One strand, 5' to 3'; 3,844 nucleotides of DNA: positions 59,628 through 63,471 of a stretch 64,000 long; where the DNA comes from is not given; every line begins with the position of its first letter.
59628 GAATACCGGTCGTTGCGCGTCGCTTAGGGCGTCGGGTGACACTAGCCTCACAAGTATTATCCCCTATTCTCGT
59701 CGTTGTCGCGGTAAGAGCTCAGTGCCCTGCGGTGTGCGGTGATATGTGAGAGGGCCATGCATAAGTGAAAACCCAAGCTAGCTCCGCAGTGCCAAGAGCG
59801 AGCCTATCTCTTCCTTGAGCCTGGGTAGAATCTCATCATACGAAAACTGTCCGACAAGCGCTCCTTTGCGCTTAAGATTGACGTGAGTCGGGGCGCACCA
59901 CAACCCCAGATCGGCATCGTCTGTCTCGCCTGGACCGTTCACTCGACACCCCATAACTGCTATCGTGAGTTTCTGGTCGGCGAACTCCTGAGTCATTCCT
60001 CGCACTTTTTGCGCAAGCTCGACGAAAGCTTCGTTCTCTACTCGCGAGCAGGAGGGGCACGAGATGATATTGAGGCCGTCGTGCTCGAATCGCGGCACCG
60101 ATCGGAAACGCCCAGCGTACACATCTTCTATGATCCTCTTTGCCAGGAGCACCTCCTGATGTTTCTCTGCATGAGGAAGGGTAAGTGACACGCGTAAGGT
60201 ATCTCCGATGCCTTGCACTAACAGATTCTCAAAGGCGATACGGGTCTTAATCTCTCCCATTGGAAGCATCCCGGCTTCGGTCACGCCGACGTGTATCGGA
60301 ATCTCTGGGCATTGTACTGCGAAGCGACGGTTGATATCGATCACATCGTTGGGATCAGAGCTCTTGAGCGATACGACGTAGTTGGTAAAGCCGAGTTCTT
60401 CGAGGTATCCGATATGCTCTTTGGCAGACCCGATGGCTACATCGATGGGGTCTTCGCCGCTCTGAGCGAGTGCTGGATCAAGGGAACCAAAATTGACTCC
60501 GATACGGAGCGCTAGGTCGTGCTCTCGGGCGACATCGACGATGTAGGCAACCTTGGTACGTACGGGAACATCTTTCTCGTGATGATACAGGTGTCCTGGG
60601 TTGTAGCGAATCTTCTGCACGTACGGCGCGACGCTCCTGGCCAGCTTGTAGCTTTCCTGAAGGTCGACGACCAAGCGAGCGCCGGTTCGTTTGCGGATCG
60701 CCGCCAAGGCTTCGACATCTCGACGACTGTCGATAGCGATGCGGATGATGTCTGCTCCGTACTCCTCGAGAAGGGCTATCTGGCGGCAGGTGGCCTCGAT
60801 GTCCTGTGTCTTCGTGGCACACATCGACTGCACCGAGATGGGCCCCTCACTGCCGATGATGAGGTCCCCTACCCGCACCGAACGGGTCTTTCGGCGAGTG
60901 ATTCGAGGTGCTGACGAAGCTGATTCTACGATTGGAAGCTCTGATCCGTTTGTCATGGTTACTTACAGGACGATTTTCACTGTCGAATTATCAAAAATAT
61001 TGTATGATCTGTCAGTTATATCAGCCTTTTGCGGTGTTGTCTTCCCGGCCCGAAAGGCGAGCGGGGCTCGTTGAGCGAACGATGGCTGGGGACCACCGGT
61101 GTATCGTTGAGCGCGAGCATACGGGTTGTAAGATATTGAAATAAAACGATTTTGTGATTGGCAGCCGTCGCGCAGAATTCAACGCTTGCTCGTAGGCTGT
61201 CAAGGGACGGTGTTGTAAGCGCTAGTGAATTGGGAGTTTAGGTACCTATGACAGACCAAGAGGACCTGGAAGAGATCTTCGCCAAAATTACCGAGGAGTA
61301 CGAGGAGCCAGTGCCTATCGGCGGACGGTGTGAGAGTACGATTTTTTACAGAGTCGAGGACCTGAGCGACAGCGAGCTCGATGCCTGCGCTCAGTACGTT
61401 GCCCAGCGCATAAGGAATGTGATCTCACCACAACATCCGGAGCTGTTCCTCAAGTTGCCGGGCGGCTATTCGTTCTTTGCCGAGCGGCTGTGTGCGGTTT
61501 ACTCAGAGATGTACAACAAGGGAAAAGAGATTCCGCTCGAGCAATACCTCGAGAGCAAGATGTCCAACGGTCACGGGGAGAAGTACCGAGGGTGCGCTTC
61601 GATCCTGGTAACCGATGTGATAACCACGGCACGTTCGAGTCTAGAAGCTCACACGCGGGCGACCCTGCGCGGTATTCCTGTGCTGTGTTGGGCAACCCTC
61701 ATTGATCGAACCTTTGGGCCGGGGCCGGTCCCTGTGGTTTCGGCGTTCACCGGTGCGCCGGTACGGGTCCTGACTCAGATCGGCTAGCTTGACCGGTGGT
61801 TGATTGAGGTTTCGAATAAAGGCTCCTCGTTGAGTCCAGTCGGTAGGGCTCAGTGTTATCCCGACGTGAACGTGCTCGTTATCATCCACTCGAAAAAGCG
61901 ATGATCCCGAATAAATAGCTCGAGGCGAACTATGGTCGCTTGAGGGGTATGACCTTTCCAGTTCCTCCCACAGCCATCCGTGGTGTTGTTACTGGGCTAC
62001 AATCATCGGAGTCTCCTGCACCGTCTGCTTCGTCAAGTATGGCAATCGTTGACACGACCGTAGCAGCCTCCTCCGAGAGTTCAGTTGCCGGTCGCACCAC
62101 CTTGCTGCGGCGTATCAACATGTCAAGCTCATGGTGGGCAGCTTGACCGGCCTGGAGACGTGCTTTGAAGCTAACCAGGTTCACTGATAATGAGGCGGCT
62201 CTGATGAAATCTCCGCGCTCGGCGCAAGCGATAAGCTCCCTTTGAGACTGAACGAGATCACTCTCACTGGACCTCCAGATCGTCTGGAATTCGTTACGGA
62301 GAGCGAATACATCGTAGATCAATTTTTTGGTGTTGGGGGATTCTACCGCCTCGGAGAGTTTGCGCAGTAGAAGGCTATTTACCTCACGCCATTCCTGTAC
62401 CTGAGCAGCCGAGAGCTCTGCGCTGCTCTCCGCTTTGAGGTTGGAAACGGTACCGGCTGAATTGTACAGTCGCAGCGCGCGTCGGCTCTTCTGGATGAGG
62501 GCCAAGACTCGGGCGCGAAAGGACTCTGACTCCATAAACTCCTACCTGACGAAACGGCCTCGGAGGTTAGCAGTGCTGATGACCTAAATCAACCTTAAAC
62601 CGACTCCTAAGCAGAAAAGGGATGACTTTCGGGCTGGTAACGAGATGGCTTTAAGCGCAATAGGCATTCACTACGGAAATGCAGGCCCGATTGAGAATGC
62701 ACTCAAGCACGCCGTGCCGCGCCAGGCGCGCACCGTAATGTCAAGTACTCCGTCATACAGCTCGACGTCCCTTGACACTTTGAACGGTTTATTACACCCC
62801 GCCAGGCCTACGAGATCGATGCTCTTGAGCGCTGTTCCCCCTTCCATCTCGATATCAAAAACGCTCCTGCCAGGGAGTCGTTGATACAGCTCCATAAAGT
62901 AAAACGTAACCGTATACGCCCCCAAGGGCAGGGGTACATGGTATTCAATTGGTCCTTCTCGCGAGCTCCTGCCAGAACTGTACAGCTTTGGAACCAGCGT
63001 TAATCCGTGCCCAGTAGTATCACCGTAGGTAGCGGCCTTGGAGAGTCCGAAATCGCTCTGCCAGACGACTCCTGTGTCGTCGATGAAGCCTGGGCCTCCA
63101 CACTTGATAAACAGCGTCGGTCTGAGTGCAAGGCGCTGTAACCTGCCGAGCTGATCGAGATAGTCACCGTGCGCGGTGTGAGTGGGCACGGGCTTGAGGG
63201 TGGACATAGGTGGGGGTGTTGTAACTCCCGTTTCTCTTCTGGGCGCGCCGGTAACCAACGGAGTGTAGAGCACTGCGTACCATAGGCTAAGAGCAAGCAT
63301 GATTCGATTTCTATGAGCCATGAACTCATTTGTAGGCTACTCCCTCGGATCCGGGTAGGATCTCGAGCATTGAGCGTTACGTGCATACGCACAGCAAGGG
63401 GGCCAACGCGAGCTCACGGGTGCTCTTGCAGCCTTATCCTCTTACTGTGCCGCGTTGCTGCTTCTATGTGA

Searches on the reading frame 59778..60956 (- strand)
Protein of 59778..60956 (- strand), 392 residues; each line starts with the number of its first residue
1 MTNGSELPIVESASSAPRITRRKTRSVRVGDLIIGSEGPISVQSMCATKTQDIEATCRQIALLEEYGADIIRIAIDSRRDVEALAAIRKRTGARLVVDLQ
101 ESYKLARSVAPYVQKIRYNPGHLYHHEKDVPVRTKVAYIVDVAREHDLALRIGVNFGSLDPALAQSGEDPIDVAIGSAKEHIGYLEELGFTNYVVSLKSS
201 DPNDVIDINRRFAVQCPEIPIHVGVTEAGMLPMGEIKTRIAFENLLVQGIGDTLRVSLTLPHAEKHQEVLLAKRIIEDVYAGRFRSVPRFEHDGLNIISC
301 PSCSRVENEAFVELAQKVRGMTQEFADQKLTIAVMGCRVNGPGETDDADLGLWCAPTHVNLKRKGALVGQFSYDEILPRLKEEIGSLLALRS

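Call 6: search_protein_families(library=ncbifam, proteins=[window:59778-60956:-], max_evalue=0.1)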
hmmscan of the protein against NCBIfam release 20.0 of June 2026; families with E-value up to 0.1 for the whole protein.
window:59778-60956:- (392 aa): 5 families
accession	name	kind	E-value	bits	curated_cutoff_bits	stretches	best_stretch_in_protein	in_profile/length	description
NF001540.0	PRK00366.1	equivalog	6.2e-94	314.8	345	1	14-385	6-358/364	flavodoxin-dependent (E)-4-hydroxy-3-methylbut-2-enyl-diphosphate synthase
TIGR00612.1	ispG_gcpE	equivalog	7.2e-85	285.3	280.25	1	21-357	1-327/357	(E)-4-hydroxy-3-methylbut-2-enyl-diphosphate synthase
NF001912.0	PRK00694.1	equivalog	2.5e-53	181.6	1045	2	18-260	9-275/606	4-hydroxy-3-methylbut-2-en-1-yl diphosphate synthase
NF002534.0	PRK02048.1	equivalog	4e-46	157.9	886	2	20-279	7-287/613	4-hydroxy-3-methylbut-2-en-1-yl diphosphate synthase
NF011708.0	PRK15129.1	equivalog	0.069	12.2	343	1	54-104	131-182/321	L-Ala-D/L-Glu epimerase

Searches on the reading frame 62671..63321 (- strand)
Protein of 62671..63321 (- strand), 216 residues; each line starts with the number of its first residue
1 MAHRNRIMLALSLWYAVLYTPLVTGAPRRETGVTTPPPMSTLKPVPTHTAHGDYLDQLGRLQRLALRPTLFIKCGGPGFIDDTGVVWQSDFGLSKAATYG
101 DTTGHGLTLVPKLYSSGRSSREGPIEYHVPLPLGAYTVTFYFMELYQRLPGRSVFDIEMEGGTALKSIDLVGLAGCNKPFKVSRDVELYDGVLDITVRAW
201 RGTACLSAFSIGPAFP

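Call 39: search_protein_families(library=pfam, proteins=[window:62671-63321:-], max_evalue=0.001)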
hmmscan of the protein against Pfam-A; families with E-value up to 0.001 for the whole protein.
window:62671-63321:- (216 aa): 1 family
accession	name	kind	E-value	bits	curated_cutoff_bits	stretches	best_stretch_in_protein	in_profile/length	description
PF11721.14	Malectin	-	1.9e-14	54.4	23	1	70-205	3-148/163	Malectin domain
